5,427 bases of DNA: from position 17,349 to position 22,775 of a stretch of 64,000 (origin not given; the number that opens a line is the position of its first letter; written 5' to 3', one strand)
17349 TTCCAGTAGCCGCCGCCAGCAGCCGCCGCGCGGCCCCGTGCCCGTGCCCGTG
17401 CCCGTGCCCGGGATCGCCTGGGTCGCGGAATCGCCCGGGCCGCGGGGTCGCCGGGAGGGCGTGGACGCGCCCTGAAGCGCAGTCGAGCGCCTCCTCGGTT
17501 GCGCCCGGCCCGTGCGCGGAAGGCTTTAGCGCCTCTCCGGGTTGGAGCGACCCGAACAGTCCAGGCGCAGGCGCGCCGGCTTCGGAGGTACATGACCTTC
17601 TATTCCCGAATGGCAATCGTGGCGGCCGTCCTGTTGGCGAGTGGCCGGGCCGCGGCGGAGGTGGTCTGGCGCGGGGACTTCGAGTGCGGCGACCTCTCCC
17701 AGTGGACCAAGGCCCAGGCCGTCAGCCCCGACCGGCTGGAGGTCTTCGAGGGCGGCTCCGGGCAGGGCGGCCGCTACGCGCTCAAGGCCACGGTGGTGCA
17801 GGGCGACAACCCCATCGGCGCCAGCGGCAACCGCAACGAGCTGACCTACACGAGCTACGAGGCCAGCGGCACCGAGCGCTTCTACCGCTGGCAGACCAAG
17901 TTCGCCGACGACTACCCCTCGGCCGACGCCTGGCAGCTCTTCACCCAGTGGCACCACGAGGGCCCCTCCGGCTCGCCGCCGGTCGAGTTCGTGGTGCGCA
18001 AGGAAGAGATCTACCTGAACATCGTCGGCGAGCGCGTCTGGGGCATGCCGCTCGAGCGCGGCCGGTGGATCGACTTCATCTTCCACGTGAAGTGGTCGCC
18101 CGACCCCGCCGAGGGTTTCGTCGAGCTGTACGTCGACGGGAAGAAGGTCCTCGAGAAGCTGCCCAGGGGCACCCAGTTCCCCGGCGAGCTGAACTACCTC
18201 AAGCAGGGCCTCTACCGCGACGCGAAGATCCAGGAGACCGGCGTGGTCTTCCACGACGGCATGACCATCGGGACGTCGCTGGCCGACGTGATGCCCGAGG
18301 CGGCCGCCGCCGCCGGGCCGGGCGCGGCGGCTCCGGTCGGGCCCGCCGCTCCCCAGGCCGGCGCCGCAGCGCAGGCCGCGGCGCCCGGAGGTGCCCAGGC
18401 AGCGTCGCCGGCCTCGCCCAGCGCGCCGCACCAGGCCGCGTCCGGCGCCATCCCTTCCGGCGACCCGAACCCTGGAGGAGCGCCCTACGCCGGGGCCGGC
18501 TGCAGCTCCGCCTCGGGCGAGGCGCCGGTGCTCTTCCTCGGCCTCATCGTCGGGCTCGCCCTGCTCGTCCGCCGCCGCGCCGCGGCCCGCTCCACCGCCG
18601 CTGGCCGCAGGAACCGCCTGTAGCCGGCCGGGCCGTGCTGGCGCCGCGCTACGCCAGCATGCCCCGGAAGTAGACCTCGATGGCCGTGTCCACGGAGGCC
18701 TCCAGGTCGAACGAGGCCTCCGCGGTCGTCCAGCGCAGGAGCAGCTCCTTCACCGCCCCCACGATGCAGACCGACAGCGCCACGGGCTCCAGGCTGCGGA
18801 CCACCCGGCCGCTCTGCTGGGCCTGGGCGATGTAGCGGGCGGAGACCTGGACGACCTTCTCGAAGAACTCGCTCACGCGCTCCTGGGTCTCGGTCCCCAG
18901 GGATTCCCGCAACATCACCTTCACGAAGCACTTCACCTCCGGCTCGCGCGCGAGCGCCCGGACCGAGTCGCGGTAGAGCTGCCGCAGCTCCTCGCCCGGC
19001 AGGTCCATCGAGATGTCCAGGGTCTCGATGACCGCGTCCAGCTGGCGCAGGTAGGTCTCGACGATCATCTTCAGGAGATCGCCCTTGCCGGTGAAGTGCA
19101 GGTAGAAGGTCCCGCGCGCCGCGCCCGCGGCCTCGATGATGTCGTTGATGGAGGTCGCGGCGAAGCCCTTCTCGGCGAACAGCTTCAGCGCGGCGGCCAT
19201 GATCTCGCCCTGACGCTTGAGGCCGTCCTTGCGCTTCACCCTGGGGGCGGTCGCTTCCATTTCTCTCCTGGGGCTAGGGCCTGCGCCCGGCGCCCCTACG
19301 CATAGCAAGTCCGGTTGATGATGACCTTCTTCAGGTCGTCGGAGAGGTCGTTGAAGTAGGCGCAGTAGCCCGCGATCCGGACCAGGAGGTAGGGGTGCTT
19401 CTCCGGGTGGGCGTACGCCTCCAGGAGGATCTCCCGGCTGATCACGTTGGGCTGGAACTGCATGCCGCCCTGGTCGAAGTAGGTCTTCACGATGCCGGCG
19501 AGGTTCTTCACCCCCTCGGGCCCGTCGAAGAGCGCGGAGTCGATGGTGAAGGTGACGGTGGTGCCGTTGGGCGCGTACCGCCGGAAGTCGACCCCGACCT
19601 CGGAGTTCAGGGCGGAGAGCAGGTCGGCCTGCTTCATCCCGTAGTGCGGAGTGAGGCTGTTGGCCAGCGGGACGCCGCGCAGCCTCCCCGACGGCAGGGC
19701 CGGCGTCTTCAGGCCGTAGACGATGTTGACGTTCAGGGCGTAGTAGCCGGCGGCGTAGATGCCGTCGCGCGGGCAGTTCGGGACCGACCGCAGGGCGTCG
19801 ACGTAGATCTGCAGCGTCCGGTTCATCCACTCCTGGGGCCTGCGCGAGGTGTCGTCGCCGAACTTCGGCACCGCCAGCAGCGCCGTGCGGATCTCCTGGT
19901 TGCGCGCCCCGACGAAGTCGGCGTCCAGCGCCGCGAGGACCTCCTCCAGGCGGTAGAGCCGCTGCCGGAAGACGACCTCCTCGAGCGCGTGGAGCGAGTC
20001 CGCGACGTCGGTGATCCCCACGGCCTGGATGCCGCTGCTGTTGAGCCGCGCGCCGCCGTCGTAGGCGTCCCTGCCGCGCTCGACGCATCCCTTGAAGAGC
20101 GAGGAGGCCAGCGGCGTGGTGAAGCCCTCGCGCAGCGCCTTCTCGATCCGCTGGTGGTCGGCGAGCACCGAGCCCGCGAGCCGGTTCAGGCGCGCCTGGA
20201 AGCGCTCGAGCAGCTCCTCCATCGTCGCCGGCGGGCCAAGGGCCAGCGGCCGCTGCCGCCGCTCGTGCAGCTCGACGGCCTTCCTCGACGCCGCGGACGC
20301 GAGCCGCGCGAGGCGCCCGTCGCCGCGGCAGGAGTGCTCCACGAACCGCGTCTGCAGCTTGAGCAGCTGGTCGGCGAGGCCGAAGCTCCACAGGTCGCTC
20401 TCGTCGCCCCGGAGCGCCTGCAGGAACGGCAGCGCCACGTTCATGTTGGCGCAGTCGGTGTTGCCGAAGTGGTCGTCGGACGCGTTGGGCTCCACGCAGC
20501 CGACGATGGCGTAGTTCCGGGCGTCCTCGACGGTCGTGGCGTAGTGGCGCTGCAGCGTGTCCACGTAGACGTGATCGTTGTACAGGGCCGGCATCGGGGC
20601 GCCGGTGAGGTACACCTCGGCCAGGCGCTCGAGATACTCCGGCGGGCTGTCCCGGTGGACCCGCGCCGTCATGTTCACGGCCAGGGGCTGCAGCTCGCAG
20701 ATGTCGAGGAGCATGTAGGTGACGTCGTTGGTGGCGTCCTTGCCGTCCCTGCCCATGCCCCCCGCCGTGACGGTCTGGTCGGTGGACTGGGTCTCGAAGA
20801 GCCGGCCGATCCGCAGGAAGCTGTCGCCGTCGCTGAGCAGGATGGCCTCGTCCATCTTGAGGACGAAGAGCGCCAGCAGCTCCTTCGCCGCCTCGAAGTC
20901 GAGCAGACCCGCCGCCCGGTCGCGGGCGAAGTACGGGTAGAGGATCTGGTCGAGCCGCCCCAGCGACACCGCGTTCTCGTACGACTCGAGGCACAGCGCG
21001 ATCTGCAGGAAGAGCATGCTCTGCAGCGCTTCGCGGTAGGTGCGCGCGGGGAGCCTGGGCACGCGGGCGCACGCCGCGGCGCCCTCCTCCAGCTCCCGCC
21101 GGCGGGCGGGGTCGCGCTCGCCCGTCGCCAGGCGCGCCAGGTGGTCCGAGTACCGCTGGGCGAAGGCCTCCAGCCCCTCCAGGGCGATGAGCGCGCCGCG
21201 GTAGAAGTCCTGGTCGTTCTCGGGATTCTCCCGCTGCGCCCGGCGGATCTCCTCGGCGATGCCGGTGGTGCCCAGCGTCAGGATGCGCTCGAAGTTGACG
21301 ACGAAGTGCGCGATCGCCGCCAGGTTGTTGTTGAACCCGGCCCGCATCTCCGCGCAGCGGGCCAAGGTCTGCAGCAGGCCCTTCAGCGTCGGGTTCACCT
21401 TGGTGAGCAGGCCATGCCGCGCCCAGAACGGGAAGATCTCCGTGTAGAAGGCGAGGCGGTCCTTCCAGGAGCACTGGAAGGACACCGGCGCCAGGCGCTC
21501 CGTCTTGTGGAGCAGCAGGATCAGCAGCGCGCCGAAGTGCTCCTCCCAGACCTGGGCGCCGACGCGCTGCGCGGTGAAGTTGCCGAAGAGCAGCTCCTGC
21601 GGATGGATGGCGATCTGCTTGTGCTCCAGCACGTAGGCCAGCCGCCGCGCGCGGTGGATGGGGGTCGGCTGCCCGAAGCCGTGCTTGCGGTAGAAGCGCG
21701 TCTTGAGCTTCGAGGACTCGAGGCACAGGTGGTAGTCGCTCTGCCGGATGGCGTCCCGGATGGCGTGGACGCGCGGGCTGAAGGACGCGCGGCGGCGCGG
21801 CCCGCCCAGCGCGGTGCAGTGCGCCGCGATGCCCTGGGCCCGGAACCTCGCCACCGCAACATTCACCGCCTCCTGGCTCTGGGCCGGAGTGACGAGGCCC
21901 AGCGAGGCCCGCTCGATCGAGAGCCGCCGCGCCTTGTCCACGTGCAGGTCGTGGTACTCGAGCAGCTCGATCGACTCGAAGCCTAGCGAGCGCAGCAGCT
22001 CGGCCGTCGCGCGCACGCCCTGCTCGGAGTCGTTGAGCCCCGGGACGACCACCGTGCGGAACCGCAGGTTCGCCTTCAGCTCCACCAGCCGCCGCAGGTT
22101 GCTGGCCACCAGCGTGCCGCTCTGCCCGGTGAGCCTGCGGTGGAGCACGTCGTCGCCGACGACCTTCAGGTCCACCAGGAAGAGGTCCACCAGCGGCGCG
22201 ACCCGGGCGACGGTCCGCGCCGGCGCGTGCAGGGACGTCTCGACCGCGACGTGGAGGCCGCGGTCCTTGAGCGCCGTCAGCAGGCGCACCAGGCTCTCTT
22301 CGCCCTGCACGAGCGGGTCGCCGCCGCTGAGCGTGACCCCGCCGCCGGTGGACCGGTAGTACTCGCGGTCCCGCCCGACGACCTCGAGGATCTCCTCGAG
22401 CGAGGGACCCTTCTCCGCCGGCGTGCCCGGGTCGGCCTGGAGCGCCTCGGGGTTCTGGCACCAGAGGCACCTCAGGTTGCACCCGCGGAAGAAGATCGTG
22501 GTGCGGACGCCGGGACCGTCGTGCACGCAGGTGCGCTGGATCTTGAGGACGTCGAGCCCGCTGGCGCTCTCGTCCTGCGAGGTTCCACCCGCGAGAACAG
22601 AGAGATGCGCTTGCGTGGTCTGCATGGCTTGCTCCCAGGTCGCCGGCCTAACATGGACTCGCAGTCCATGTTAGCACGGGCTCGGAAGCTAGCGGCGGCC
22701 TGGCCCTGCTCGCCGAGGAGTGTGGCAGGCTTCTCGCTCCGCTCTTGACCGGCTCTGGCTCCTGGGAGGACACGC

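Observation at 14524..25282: The 3' end of the sigma-54 activator gene is duplicated 10.5 kb downstream, bracketing a five-gene accessory block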

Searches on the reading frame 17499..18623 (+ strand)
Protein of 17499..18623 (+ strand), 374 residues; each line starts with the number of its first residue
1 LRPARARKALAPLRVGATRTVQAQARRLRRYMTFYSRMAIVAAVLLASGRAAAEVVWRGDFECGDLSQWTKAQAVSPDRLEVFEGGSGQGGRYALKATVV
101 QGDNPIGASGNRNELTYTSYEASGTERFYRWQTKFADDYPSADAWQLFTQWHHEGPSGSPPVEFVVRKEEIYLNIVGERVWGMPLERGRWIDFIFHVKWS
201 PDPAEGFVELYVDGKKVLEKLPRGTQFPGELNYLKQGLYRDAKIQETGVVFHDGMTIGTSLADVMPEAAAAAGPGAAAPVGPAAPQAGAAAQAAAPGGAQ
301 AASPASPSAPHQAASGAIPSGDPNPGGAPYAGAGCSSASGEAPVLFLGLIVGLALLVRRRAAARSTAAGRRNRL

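Call 8: search_protein_families(library=pfam, proteins=[window:17499-18623:+], max_evalue=0.01)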
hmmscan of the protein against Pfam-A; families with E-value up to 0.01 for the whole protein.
window:17499-18623:+ (374 aa): 1 family
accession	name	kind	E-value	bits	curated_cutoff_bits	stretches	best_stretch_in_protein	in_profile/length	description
PF14099.13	Polysacc_lyase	-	2.6e-42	145.5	29.9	1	61-255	1-209/210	Polysaccharide lyase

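Call 67: search_protein_families(library=ncbifam, proteins=[window:17592-18623:+], max_evalue=0.01)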
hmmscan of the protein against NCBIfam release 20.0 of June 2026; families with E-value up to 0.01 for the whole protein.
window:17592-18623:+ (343 aa): 2 families
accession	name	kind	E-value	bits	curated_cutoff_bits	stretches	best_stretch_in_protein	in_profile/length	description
NF045523.1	MXAN_5453_fam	exception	0.00095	17.8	500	1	230-331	447-541/544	MXAN_5453 family MXYO-CTERM-anchored protein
TIGR03901.2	MYXO-CTERM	domain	0.005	17.2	20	1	301-329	3-32/34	MYXO-CTERM sorting domain-containing protein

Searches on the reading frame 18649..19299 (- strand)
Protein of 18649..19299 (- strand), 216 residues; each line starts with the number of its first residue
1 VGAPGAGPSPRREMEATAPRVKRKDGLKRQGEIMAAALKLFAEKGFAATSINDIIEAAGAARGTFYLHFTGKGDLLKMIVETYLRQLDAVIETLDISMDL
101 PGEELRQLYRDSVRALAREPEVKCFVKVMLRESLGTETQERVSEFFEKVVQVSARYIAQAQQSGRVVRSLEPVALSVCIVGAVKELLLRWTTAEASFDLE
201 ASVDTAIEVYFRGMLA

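Call 8: search_protein_families(library=pfam, proteins=[window:18649-19299:-], max_evalue=0.01)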
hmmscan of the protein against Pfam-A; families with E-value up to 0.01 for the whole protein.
window:18649-19299:- (216 aa): 4 families
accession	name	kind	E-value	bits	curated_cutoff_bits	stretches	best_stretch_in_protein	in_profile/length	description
PF00440.29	TetR_N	-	1e-16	60.8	24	1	33-77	1-45/47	Bacterial regulatory proteins, tetR family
PF08359.16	TetR_C_4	-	2.6e-06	28.1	21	1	101-209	22-129/133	YsiA-like protein, C-terminal region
PF17932.6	TetR_C_24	-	0.00042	21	26.4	1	101-212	4-112/114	Tetracyclin repressor-like, C-terminal domain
PF21313.2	EthR_C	-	0.0092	16.7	27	0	136-212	30-107/111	Transcriptional regulator EthR, C-terminal domain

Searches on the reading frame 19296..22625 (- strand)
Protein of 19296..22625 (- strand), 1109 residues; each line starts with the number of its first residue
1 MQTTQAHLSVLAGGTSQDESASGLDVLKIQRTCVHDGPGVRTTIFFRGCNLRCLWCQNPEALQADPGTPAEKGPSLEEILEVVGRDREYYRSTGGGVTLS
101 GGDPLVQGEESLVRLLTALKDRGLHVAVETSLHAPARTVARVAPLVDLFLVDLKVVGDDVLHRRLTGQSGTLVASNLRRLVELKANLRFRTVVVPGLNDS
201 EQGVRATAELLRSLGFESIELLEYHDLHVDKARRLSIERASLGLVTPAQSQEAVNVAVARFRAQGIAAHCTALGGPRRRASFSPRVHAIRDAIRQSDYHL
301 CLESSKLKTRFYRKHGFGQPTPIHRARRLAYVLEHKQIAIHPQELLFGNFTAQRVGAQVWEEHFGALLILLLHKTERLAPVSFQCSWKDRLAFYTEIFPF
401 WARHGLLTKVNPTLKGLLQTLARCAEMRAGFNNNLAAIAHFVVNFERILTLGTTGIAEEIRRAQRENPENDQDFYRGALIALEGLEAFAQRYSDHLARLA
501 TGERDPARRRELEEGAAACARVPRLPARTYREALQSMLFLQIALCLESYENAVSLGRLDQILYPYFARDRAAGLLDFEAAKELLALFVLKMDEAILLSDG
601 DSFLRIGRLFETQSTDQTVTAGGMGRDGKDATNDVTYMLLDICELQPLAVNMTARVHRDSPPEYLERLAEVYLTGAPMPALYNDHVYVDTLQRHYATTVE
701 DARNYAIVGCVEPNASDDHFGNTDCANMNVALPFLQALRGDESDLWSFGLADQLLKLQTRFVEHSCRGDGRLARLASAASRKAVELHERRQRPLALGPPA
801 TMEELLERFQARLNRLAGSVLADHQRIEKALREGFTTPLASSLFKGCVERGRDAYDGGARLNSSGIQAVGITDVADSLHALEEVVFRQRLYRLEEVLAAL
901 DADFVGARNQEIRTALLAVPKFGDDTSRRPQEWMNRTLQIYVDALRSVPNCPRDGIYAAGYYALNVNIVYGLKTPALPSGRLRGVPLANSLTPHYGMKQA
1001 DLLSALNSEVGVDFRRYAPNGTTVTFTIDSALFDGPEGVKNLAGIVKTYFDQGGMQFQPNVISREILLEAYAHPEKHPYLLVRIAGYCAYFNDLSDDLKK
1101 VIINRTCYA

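Call 8: search_protein_families(library=pfam, proteins=[window:19296-22625:-], max_evalue=0.01)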
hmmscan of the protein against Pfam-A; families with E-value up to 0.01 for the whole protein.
window:19296-22625:- (1109 aa): 4 families
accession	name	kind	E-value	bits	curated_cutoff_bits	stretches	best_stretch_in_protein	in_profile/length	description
PF02901.20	PFL-like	-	4.6e-123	412.6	24.3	2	284-741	3-460/647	Pyruvate formate lyase-like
PF01228.26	Gly_radical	-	2.2e-19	70.4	22.2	1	988-1092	2-106/106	Glycine radical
PF04055.27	Radical_SAM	-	5.3e-17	62.9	29.5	1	44-201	2-158/166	Radical SAM superfamily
PF13353.11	Fer4_12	-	6.8e-12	46.3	22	1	36-124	2-82/137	4Fe-4S single cluster domain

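Call 67: search_protein_families(library=ncbifam, proteins=[window:19296-22625:-], max_evalue=0.01)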
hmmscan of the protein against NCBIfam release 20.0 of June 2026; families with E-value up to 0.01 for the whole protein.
window:19296-22625:- (1109 aa): 33 families (the best 25 are shown)
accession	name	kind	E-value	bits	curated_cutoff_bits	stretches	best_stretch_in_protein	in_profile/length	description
TIGR01774.1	PFL2-3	subfamily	2e-142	476.1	678.2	1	283-1107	3-783/786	formate C-acetyltransferase/glycerol dehydratase family glycyl radical enzyme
NF048009.1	SfplDhtHpfGKleb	equivalog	4.8e-100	335.9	1000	1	282-1106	24-820/824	(2S)-3-sulfopropanediol dehydratase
NF007437.0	PRK09983.1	equivalog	2e-97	327.1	1109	2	285-730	4-439/765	formate C-acetyltransferase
NF043068.1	glycl_HYPD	equivalog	1.7e-91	307.5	1100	2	801-1106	480-780/784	trans-4-hydroxy-L-proline dehydratase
NF048011.1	SfplDhtHpsGDes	equivalog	7.8e-89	299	1000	2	283-731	23-481/821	(2S)-3-sulfopropanediol dehydratase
TIGR04394.1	choline_CutC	equivalog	7.8e-82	276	1050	2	285-723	4-445/789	choline trimethylamine-lyase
TIGR02494.1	PFLE_PFLC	subfamily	2.8e-62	210.6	174.35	2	75-246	105-276/293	glycyl-radical enzyme activating protein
NF033718.1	indole_decarb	equivalog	2.7e-58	197.9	1100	2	472-726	254-507/868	indoleacetate decarboxylase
NF043069.1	T4HPD_activ_SAM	equivalog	1.2e-53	182.4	425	2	75-267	105-294/299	trans-4-hydroxy-L-proline dehydratase activase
NF033715.1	glycyl_HPDL_Lrg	equivalog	1.1e-52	179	1150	2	473-713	270-510/901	4-hydroxyphenylacetate decarboxylase large subunit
NF033719.1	ind_deCO2_activ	equivalog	4.8e-49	167.3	425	2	75-246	112-280/302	indoleacetate decarboxylase activase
TIGR04395.1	cutC_activ_rSAM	equivalog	5.9e-49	167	360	2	75-238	111-276/309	choline TMA-lyase-activating enzyme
NF048010.1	SfplDhtActHpsHDes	equivalog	2.8e-46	157.7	430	2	75-235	113-274/298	(2S)-3-sulfopropanediol dehydratase activating enzyme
NF048008.1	SfplDhtActHpfHKleb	equivalog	4.2e-44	151.1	500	2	75-267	108-302/308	(2S)-3-sulfopropanediol dehydratase activating enzyme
TIGR02493.1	PFLA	equivalog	9.7e-43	146.2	231.75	1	32-239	8-212/235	pyruvate formate-lyase-activating protein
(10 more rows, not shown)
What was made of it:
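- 19296..22625 (-): Block gene 4: a radical-SAM activase fused to a glycyl radical enzyme of the PFL2/glycerol-dehydratase family (1109 aa). calls 8, 67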
